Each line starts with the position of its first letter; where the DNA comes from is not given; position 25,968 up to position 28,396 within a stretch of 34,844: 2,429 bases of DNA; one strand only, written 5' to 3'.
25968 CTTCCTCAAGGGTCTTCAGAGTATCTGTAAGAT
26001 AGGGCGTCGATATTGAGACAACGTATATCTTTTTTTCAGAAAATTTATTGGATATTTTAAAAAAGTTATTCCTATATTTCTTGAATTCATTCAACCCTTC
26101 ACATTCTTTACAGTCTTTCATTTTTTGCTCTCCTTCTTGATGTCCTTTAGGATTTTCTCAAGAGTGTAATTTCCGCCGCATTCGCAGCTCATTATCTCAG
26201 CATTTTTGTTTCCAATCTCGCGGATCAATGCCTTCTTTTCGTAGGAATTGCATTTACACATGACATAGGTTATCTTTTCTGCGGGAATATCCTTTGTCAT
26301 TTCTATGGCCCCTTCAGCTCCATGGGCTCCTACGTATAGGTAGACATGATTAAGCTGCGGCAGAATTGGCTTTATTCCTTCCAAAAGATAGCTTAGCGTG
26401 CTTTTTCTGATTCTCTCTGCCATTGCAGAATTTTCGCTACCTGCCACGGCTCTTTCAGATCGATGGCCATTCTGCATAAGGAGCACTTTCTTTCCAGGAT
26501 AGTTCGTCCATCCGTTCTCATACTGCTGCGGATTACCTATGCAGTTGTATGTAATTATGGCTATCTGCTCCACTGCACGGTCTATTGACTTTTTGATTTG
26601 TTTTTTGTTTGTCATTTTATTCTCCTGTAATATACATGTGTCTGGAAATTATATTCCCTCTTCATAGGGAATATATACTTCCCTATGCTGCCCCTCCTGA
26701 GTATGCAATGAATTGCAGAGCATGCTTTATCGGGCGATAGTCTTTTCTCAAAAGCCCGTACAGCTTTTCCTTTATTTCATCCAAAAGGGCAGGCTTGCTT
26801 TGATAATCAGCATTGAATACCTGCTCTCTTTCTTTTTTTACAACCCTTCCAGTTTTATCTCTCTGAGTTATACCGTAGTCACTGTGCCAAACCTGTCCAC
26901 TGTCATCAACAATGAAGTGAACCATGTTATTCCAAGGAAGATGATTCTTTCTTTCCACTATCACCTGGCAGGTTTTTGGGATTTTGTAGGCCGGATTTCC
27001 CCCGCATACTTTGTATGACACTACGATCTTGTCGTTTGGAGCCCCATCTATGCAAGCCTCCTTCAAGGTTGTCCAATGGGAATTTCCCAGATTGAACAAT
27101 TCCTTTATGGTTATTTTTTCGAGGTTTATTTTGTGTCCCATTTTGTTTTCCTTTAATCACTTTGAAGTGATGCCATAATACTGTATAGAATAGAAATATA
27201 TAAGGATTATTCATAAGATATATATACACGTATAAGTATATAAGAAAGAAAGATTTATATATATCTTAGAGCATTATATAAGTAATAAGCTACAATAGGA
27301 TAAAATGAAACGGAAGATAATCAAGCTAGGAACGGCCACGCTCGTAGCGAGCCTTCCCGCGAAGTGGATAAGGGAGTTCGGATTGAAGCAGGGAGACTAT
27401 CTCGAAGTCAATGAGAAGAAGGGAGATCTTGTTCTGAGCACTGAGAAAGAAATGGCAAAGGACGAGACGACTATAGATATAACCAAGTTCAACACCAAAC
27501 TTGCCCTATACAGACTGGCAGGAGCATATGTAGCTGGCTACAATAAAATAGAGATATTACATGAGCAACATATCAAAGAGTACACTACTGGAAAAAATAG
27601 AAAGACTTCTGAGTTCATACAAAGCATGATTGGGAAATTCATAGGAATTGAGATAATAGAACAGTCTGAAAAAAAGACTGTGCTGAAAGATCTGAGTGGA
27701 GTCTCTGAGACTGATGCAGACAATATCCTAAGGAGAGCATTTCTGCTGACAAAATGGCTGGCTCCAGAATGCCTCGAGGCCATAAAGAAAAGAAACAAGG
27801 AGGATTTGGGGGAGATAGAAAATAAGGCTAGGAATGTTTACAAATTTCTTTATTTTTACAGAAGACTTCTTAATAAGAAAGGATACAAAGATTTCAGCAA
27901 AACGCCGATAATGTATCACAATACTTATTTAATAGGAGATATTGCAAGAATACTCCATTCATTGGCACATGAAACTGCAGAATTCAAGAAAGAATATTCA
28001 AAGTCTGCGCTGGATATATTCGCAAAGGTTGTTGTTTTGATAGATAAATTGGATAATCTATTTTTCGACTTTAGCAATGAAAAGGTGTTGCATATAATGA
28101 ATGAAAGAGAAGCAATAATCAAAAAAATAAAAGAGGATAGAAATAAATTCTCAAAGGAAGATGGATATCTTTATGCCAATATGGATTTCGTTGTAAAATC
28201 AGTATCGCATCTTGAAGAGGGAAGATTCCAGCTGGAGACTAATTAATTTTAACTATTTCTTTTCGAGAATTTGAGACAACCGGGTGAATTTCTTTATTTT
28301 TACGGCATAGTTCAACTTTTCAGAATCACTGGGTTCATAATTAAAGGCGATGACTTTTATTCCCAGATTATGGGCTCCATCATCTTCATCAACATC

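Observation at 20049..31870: About 12-kb ORFan island of translationally coupled operons driven by copies of one promoter module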

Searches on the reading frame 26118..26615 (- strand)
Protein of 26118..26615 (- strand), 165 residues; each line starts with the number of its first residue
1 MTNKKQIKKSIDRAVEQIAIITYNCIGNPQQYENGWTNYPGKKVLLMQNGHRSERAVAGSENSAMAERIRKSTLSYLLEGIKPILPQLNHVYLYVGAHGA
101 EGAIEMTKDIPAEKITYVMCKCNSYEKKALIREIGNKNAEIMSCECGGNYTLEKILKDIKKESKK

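Call 4: search_protein_families(library=pfam, max_evalue=0.1, proteins=[window:26118-26615:-])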
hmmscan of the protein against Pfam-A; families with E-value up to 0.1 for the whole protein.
window:26118-26615:- (165 aa): 1 family
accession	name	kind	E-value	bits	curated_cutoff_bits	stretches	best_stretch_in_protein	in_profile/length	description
PF01650.23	Peptidase_C13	-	0.02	14.8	22.8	1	89-131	109-154/258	Peptidase C13 family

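Call 18: search_protein_families(library=phrogs, max_evalue=0.01, proteins=[window:26118-26615:-])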
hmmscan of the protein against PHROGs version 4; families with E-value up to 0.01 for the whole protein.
window:26118-26615:- (165 aa): 0 families

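Call 19: search_protein_families(library=padloc, max_evalue=0.01, proteins=[window:26118-26615:-])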
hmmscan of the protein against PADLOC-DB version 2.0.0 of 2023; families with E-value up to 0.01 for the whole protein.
window:26118-26615:- (165 aa): 0 families

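Call 55: search_protein_families(library=ncbifam, max_evalue=0.01, proteins=[window:26118-26615:-])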
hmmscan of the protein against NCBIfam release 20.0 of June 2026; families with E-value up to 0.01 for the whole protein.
window:26118-26615:- (165 aa): 0 families

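Call 84: search_protein_families(library=pfam, alignment_id=A7, max_evalue=0.05)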
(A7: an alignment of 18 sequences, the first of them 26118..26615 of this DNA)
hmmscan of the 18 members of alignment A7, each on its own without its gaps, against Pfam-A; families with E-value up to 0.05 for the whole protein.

A. member 1, window:26118-26615:- (165 aa): 1 family
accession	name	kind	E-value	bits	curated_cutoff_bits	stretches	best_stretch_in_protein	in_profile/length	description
PF01650.23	Peptidase_C13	-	0.02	14.8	22.8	1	89-131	109-154/258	Peptidase C13 family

B. families by the number of members that match (of 18 scanned): 5 families
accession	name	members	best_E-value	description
PF00072.30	Response_reg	2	2.5e-05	Response regulator receiver domain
PF17881.8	TseB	1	0.0015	Cell wall elongation regulator TseB-like domain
PF01973.23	MptE-like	1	0.0017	6-hydroxymethylpterin diphosphokinase MptE-like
PF17805.7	AsnC_trans_reg2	1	0.0092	AsnC-like ligand binding domain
PF01650.23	Peptidase_C13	1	0.02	Peptidase C13 family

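Call 90: search_solved_structures(query=A7, max_evalue=10)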
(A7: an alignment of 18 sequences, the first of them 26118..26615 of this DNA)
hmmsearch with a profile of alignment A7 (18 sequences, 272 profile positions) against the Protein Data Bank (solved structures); distinct sequences matched with E-value up to 10: 1.
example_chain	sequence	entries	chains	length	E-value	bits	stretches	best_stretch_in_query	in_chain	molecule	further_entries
3skq_A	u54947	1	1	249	0.33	13.6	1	95-162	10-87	Mitochondrial distribution and morphology protein 38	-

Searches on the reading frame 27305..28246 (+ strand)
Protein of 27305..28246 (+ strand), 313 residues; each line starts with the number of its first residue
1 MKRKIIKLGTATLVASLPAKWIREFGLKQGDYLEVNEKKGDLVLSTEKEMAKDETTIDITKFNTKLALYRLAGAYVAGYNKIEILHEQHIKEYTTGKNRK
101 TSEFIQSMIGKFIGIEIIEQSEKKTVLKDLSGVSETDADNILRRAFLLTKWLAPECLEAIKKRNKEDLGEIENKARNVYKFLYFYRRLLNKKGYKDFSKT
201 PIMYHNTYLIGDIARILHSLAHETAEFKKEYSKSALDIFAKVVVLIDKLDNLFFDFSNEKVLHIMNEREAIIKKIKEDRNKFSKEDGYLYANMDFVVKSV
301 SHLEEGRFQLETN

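Call 4: search_protein_families(library=pfam, max_evalue=0.1, proteins=[window:27305-28246:+])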
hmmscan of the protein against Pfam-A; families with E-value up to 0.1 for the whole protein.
window:27305-28246:+ (313 aa): 1 family
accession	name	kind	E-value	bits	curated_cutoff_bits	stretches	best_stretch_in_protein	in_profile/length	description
PF04014.23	MazE_antitoxin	-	3.9e-06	27.1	24.7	1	8-47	3-43/48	Antidote-toxin recognition MazE, bacterial antitoxin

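Call 55: search_protein_families(library=ncbifam, max_evalue=0.01, proteins=[window:27305-28246:+])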
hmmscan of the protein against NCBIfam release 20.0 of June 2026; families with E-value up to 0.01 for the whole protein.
window:27305-28246:+ (313 aa): 2 families
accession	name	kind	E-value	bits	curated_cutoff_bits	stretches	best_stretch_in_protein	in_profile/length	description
TIGR01439.1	lp_hng_hel_AbrB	domain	0.00093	18.9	28.3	1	17-44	12-40/44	transcriptional regulator, AbrB family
TIGR02609.1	doc_partner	hypoth_equivalog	0.00095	19.5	55.9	1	3-54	1-51/74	putative addiction module antidote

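Call 57: search_solved_structures(query=A4, max_evalue=10)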
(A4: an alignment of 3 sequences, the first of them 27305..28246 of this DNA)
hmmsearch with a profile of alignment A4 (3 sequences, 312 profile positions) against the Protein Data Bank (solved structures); distinct sequences matched with E-value up to 10: 5.
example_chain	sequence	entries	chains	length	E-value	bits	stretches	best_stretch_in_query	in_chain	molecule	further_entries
4q3n_A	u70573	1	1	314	0.03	17.1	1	24-90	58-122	MGS-M5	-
7bpm_A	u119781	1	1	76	0.12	15.1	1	60-103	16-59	NF2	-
36mb_A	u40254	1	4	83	0.22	14.2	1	124-165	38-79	MB07-ds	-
36ly_A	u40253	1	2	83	0.24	14.1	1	124-165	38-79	MB07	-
9pzk_B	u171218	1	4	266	0.76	12.5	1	86-208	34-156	Benzaldehyde synthase, beta subunit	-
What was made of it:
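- On AbrB-PhoU (SpoVT/AbrB plus PhoU) regulator: It is not detected directly (calls 4, 55, 57).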

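Call 68: find_homologous_proteins(query=window:27305-28246:+, max_evalue=0.001)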
Query window:27305-28246:+ (313 aa): 58 proteins with E <= 0.001 among 1879 candidates.
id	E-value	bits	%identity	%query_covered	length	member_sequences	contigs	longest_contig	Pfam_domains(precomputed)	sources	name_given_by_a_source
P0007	1.1e-198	677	100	100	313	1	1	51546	PF04014.24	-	-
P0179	2.4e-117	410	61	99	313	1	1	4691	PF04014.24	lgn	-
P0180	1.4e-109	384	57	99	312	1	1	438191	PF04014.24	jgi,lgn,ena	-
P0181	2.5e-108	380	58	99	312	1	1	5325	PF04014.24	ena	-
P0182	1.8e-106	374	57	99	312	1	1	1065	PF04014.24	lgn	-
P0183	5.7e-102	359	56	99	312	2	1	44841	PF04014.24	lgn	-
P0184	4.8e-90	320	52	99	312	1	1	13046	PF04014.24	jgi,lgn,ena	-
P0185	3.6e-81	291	49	99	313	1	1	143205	PF04014.24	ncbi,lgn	-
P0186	6.3e-67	244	41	99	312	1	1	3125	PF04014.24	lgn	-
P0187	5.7e-65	238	40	99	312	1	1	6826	PF04014.24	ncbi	-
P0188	8.3e-64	234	40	99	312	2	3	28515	PF04014.24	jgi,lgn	jgi:phosphate uptake regulator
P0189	2.9e-61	226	42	96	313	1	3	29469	PF04014.24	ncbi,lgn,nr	ncbi:phosphate uptake regulator PhoU [Candidatus Woesearchaeota archaeon]|nr:phosphate uptake regula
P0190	9.6e-59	217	40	99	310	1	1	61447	PF04014.24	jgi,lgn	jgi:phosphate uptake regulator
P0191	5.5e-55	205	41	93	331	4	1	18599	PF04014.24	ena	-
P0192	3.4e-54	203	39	93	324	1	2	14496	PF04014.24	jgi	-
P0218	3.0e-24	104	33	88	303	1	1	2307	PF01895.25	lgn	-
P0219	7.8e-24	103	30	88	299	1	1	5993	PF04014.24,PF01895.25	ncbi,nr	ncbi:AbrB/MazE/SpoVT family DNA-binding domain-containing protein [Candidatus Woesearchaeota archaeo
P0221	7.0e-22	96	28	99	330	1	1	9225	PF04014.24,PF01895.25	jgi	jgi:phosphate uptake regulator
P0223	5.4e-21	94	31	91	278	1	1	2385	PF04014.24,PF01895.25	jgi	jgi:phosphate uptake regulator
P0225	1.0e-19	89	32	73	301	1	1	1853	PF01895.25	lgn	-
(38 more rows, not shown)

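Call 69: find_encoding_contigs(protein=P0180, flank=10000, max_places=1)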
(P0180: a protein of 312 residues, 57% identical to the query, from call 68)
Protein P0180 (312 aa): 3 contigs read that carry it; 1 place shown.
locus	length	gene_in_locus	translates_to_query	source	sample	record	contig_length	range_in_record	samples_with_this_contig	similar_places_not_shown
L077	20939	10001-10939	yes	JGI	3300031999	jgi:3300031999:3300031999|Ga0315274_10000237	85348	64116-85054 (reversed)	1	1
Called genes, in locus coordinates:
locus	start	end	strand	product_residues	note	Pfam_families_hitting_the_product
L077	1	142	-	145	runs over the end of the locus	?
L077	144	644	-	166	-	-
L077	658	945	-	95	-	-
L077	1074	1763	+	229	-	PF02163:Peptidase_M50 (faint)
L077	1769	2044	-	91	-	-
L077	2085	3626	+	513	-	PF00270:DEAD, PF04851:ResIII, PF21210:RNA_helicase_helical, PF00271:Helicase_C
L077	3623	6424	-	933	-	-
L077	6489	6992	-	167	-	PF00383:dCMP_cyt_deam_1, PF14437:MafB19-deam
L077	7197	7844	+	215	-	PF02732:ERCC4, PF00633:HHH (faint), PF12826:HHH_2 (weak), PF14520:HHH_5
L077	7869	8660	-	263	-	-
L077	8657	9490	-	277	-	-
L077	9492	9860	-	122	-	-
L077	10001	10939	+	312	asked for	PF04014:MazE_antitoxin (weak)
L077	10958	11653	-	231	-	PF00702:Hydrolase (weak), PF13419:HAD_2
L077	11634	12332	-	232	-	-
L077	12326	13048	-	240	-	PF01163:RIO1 (faint), PF01636:APH, PF01633:Choline_kinase (faint)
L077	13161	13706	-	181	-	PF10469:AKAP7_NLS, PF13563:2_5_RNA_ligase2, PF02834:LigT_PEase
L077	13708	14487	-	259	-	PF00491:Arginase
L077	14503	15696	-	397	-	PF00675:Peptidase_M16, PF05193:Peptidase_M16_C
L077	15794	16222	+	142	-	-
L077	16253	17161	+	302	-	PF01926:MMR_HSR1, PF02421:FeoB_N, PF16897:MMR_HSR1_Xtn, PF02824:TGS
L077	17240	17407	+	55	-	-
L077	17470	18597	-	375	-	PF00579:tRNA-synt_1b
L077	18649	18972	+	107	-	-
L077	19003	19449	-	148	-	-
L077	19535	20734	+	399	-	PF01970:TctA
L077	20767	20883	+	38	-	-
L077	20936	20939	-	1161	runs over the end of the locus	PF03833:PolC_DP2_N, PF24844:PolC_DP2_central, PF24846:PolC_DP2_cat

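Call 70: find_encoding_contigs(protein=P0183, flank=10000, max_places=1)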
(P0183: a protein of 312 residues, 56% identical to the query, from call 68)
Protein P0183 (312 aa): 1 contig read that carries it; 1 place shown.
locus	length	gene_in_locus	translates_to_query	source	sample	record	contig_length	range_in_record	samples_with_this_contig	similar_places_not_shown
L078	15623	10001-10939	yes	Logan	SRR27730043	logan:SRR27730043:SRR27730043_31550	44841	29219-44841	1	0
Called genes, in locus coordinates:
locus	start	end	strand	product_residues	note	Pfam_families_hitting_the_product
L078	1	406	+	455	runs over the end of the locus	-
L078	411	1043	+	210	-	PF00702:Hydrolase, PF06888:Put_Phosphatase, PF12710:HAD, PF13419:HAD_2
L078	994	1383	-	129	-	-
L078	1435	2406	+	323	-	PF03706:LPG_synthase_TM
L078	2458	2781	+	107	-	-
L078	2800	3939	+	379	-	PF00155:Aminotran_1_2, PF00266:Aminotran_5, PF01212:Beta_elim_lyase (weak), PF01041:DegT_DnrJ_EryC1 (weak)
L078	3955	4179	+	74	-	PF08984:DUF1858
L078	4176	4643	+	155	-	-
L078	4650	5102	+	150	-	PF01592:NifU_N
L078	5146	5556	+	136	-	-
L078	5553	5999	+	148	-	PF12641:Flavodoxin_3 (faint), PF12724:Flavodoxin_5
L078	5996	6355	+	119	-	PF04430:DUF498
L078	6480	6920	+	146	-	PF00210:Ferritin, PF02915:Rubrerythrin (weak), PF13668:Ferritin_2 (weak)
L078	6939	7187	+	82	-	-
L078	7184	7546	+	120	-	PF13473:Cupredoxin_1, PF00127:Copper-bind (faint)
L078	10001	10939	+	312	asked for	PF04014:MazE_antitoxin (weak)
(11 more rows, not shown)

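Call 89: search_protein_families(library=pfam, max_evalue=0.01, proteins=[L077:8657-9490:-])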
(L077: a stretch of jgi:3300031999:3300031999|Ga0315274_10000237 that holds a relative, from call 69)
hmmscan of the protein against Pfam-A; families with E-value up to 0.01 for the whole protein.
L077:8657-9490:- (277 aa): 1 family
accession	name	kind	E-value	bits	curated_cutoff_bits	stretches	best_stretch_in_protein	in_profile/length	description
PF00072.30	Response_reg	-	0.0047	17.5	30.2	1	14-90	1-77/111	Response regulator receiver domain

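Call 93: find_encoding_contigs(protein=P0185, flank=10000, max_places=1)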
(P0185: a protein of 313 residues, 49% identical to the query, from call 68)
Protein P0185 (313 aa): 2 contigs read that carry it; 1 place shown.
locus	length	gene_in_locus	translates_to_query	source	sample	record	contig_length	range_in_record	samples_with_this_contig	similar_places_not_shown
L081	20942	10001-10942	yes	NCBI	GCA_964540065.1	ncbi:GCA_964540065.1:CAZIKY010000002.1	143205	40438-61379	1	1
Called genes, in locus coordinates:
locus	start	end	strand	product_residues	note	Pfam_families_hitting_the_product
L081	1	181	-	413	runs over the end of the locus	PF00899:ThiF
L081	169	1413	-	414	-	-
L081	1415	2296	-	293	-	-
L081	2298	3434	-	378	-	PF00158:Sigma54_activat (weak), PF00004:AAA, PF07724:AAA_2, PF10431:ClpB_D2-small (faint)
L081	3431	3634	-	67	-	-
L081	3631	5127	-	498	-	-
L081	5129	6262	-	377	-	-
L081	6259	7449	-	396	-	-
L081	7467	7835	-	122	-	-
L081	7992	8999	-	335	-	-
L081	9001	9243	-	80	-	-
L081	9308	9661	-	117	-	-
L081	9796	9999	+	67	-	-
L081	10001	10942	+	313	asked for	PF04014:MazE_antitoxin (weak)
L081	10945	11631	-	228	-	PF00702:Hydrolase, PF13419:HAD_2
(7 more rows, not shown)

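Call 96: search_protein_families(library=pfam, max_evalue=0.01, proteins=[P0219, P0221, P0223, P0218, P0225])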
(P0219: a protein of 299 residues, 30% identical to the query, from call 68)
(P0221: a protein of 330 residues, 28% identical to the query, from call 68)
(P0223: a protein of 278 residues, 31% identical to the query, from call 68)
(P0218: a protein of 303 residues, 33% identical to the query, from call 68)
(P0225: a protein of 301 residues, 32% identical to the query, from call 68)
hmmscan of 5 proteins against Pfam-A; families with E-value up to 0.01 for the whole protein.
P0219 (299 aa): 2 families
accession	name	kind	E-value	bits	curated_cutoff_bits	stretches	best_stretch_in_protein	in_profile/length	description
PF04014.23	MazE_antitoxin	-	1.3e-07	31.9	24.7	1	14-46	9-42/48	Antidote-toxin recognition MazE, bacterial antitoxin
PF01895.24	PhoU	-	1.8e-05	25.4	23.5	1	132-212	2-88/89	PhoU domain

P0221 (330 aa): 2 families
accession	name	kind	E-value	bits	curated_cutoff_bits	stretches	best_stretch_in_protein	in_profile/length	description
PF04014.23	MazE_antitoxin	-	1.3e-07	31.8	24.7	1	6-45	1-41/48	Antidote-toxin recognition MazE, bacterial antitoxin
PF01895.24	PhoU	-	1.3e-06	29.1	23.5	1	159-238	2-87/89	PhoU domain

P0223 (278 aa): 3 families
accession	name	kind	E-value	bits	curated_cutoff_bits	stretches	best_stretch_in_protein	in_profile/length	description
PF04014.23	MazE_antitoxin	-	1.1e-07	32.1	24.7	1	9-47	4-43/48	Antidote-toxin recognition MazE, bacterial antitoxin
PF01895.24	PhoU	-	1.4e-06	29.1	23.5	1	135-211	6-88/89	PhoU domain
PF08373.16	RAP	-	0.0063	16.9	24.2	0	145-196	1-44/58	RAP domain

P0218 (303 aa): 2 families
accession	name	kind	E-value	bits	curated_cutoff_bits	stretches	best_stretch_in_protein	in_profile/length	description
PF01895.24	PhoU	-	1.7e-06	28.8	23.5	1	132-211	2-87/89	PhoU domain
PF04014.23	MazE_antitoxin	-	3.7e-05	24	24.7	1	9-37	4-32/48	Antidote-toxin recognition MazE, bacterial antitoxin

P0225 (301 aa): 3 families
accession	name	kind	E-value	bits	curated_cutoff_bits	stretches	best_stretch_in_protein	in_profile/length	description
PF01895.24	PhoU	-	1.3e-05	25.9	23.5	1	137-210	7-87/89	PhoU domain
PF04014.23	MazE_antitoxin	-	0.00095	19.5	24.7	1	8-39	3-34/48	Antidote-toxin recognition MazE, bacterial antitoxin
PF05536.17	Neurochondrin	-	0.0025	16.7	22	1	145-205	212-272/605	Neurochondrin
